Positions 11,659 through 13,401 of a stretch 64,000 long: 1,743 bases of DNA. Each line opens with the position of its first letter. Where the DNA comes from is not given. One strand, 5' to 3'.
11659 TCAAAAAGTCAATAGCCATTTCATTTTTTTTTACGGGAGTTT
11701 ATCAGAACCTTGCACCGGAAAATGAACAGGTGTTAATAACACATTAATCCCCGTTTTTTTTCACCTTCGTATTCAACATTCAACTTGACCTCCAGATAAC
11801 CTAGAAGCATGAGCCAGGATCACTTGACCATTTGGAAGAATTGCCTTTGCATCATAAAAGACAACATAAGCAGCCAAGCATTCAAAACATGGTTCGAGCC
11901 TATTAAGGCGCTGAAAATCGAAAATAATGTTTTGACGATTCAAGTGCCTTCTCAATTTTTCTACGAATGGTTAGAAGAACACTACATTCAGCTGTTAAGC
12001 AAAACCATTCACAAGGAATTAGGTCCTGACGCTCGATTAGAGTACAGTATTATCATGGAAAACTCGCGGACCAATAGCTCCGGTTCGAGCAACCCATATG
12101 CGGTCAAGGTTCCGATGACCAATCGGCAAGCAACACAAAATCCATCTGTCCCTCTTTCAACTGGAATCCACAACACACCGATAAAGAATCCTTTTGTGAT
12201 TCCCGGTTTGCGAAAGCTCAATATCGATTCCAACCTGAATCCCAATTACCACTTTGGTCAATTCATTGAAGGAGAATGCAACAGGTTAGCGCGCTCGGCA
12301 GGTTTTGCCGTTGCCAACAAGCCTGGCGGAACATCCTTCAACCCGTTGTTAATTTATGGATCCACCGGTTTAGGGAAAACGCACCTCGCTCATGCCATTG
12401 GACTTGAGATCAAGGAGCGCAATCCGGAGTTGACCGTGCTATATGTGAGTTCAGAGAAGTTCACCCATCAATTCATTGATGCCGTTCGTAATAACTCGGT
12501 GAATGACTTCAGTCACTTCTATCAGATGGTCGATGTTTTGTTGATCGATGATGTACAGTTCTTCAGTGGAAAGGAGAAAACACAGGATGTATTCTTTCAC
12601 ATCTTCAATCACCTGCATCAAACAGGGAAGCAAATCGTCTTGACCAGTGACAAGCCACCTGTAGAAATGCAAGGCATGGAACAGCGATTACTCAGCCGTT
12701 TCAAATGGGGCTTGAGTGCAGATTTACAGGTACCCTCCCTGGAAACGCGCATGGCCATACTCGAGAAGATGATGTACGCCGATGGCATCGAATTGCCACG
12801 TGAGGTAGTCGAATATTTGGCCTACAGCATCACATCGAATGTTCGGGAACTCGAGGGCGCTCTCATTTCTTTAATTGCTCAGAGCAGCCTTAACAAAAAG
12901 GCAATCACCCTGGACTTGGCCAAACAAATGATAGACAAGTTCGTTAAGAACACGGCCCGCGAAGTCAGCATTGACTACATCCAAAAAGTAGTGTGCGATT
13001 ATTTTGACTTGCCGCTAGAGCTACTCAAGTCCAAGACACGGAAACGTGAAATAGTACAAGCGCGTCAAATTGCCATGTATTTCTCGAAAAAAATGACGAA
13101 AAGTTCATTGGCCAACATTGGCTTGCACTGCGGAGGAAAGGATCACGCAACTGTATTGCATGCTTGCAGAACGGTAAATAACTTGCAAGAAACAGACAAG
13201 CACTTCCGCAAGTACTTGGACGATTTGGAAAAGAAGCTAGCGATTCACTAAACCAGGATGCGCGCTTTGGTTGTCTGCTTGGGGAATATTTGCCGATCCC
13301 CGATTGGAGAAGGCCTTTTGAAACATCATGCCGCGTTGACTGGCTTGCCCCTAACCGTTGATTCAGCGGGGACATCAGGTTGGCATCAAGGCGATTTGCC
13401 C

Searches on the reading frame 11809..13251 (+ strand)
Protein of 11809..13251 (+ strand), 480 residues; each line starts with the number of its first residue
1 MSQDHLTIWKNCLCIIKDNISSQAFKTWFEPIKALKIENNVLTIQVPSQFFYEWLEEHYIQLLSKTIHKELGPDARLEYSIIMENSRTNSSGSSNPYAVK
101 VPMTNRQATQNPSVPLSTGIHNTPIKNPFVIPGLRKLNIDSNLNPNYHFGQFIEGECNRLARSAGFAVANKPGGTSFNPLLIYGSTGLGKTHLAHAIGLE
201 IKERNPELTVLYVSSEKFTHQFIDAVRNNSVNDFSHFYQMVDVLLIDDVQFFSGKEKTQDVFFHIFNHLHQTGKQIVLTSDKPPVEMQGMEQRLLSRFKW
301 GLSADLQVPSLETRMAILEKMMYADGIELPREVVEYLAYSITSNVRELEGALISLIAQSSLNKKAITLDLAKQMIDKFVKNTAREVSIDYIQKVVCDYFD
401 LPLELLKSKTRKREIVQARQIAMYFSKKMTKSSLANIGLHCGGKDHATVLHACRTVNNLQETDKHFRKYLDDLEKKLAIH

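Call 42: search_protein_families(library=pfam, proteins=[window:11809-13251:+], max_evalue=0.00001)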
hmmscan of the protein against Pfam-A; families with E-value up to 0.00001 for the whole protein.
window:11809-13251:+ (480 aa): 5 families
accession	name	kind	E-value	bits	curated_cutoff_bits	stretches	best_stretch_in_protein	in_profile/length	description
PF00308.24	Bac_DnaA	-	3e-63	213.3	23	1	143-304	1-161/162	Bacterial DnaA ATPAse domain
PF08299.17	Bac_DnaA_C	-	7.8e-29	100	31.5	1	388-456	1-69/69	Bacterial dnaA protein helix-turn-helix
PF11638.13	DnaA_N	-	8e-19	67.6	24.6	1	7-66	2-62/65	DnaA N-terminal domain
PF01695.23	IstB_IS21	-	4.1e-09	36.7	24.1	1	180-283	95-195/238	IstB-like ATP binding protein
PF00004.35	AAA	-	3.6e-06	27.9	21.2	0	180-272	1-98/131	ATPase family associated with various cellular activities (AAA)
